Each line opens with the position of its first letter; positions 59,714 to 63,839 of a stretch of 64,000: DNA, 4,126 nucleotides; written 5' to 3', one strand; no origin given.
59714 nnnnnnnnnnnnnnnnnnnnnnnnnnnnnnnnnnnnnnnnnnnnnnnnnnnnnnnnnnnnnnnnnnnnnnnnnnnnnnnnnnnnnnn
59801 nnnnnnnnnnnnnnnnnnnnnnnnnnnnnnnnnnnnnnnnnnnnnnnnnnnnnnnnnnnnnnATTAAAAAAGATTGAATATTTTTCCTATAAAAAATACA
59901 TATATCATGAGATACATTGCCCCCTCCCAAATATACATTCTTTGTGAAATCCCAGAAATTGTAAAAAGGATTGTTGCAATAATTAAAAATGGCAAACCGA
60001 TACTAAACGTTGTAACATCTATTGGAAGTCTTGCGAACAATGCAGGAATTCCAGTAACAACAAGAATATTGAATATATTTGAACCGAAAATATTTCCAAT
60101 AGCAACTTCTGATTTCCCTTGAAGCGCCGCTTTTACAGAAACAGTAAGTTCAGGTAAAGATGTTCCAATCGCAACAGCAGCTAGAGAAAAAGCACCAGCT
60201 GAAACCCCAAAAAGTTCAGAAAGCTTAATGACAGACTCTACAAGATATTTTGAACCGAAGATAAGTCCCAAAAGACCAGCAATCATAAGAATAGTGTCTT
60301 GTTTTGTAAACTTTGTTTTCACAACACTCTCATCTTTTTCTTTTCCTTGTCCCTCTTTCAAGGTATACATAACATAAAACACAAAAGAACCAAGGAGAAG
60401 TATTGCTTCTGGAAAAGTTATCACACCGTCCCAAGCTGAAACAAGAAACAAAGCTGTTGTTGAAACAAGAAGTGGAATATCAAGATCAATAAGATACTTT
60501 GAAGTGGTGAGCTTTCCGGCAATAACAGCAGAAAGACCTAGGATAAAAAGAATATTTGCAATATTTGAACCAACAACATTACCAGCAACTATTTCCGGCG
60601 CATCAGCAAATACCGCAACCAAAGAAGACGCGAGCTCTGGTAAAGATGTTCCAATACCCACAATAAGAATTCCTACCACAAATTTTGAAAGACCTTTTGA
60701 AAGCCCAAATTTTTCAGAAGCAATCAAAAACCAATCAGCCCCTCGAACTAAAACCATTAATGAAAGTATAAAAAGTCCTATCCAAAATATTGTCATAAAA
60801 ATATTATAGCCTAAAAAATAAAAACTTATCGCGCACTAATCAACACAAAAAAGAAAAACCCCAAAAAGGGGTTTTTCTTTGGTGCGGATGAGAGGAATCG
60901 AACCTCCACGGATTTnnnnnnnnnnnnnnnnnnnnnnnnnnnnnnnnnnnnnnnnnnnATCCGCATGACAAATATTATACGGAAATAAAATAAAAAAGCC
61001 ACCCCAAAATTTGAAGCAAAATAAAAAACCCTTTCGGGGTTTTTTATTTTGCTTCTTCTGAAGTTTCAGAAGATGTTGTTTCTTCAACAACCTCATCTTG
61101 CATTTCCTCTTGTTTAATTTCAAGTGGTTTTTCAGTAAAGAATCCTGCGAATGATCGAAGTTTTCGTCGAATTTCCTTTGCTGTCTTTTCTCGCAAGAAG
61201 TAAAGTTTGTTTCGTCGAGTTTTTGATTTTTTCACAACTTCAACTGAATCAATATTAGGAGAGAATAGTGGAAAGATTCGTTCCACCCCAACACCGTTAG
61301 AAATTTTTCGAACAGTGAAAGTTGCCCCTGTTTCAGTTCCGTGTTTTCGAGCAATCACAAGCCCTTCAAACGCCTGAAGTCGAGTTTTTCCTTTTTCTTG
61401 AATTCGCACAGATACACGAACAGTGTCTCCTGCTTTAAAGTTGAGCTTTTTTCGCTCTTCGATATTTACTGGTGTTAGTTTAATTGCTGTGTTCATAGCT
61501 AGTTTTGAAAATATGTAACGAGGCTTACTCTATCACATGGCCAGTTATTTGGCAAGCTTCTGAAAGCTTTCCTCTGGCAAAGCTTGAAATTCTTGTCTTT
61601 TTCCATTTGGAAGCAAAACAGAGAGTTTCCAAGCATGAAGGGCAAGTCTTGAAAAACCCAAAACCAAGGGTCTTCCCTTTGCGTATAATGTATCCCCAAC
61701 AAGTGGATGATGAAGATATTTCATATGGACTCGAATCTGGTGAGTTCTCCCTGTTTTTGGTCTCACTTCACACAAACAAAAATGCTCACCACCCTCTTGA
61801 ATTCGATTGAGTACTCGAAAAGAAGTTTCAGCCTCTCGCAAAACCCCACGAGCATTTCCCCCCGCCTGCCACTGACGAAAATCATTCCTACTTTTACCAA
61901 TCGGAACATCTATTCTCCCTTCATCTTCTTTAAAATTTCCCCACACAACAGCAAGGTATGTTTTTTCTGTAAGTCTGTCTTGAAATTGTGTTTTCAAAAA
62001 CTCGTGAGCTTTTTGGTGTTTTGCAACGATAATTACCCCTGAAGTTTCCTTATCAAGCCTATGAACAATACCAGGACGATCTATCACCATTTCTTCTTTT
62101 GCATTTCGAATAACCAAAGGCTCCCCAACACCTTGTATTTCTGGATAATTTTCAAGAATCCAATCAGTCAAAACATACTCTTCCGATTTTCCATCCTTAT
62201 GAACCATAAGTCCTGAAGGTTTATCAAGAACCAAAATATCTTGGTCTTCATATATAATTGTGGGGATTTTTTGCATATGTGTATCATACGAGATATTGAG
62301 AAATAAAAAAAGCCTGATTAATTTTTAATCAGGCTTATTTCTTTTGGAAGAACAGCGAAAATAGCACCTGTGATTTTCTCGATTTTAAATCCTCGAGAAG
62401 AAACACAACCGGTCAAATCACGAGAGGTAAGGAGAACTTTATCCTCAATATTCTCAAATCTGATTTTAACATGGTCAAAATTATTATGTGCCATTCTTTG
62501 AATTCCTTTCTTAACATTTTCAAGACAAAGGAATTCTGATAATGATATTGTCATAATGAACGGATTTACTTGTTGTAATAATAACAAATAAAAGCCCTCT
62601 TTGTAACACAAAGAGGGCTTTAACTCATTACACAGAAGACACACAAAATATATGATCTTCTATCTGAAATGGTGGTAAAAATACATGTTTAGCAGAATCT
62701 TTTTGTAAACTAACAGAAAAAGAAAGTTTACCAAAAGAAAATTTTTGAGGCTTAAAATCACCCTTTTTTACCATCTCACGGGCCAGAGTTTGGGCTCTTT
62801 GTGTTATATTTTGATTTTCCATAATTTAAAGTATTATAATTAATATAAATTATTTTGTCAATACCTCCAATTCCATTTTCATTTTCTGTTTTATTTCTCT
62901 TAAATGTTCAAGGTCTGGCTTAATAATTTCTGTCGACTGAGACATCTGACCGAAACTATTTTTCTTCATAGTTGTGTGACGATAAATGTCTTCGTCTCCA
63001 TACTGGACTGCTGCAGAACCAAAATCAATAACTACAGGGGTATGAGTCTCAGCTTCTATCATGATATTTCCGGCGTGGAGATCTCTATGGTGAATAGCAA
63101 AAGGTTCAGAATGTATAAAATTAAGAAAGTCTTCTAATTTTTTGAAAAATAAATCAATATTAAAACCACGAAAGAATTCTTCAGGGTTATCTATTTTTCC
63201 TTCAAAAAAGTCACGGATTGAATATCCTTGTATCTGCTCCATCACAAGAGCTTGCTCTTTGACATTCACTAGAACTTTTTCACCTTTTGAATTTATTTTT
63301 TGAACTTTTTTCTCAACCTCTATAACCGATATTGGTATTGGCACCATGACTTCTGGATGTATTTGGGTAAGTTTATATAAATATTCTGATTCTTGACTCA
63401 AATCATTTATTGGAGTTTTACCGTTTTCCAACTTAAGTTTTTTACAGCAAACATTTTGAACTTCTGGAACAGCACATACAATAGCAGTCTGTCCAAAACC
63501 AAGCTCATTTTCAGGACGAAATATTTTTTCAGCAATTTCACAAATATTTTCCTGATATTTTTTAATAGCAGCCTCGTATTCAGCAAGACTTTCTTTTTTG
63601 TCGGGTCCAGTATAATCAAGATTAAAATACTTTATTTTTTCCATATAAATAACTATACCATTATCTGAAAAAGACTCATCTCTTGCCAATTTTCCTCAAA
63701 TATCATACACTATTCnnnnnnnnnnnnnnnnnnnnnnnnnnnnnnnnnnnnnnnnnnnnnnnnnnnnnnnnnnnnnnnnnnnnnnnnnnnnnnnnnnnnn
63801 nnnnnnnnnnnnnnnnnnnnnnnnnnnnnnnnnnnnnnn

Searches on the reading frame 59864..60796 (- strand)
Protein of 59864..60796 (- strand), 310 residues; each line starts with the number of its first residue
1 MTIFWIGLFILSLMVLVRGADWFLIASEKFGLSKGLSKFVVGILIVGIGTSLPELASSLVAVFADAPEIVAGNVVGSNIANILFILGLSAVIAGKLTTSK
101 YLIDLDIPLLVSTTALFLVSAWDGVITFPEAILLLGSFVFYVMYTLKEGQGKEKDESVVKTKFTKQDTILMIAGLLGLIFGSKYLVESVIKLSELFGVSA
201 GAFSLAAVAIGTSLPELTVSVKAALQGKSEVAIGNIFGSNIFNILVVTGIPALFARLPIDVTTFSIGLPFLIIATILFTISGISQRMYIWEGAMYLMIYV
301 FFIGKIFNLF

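Call 42: search_protein_families(library=pfam, proteins=[window:59864-60796:-], max_evalue=0.0001)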
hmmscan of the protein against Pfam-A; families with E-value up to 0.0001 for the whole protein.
window:59864-60796:- (310 aa): 1 family
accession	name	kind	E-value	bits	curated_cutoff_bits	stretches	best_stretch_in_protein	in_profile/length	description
PF01699.29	Na_Ca_ex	-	4e-56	189.6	24.9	2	169-303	4-146/151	Sodium/calcium exchanger protein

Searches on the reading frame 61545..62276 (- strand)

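Call 42: search_protein_families(library=pfam, proteins=[window:61545-62276:-], max_evalue=0.0001)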
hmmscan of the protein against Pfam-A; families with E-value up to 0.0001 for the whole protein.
window:61545-62276:- (243 aa): 1 family
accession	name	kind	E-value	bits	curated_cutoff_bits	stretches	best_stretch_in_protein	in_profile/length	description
PF00849.27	PseudoU_synth_2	-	2.7e-28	99.6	26.8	1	13-186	1-151/152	RNA pseudouridylate synthase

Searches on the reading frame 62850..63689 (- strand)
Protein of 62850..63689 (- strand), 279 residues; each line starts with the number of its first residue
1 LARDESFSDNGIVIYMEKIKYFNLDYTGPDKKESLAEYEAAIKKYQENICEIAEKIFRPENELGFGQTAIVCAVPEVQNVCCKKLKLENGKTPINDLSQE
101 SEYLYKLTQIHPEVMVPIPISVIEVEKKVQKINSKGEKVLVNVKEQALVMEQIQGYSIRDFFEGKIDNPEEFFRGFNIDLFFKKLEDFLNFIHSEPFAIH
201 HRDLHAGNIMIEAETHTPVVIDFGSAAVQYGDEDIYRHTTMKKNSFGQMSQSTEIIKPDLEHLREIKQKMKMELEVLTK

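Call 42: search_protein_families(library=pfam, proteins=[window:62850-63689:-], max_evalue=0.0001)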
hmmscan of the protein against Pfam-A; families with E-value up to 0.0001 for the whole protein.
window:62850-63689:- (279 aa): 2 families
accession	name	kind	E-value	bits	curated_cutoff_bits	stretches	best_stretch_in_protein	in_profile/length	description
PF00069.31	Pkinase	-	1.6e-10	41.3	31.7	1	60-234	4-153/263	Protein kinase domain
PF01636.29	APH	-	3.1e-06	27.6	23.2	1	182-232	155-203/239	Phosphotransferase enzyme family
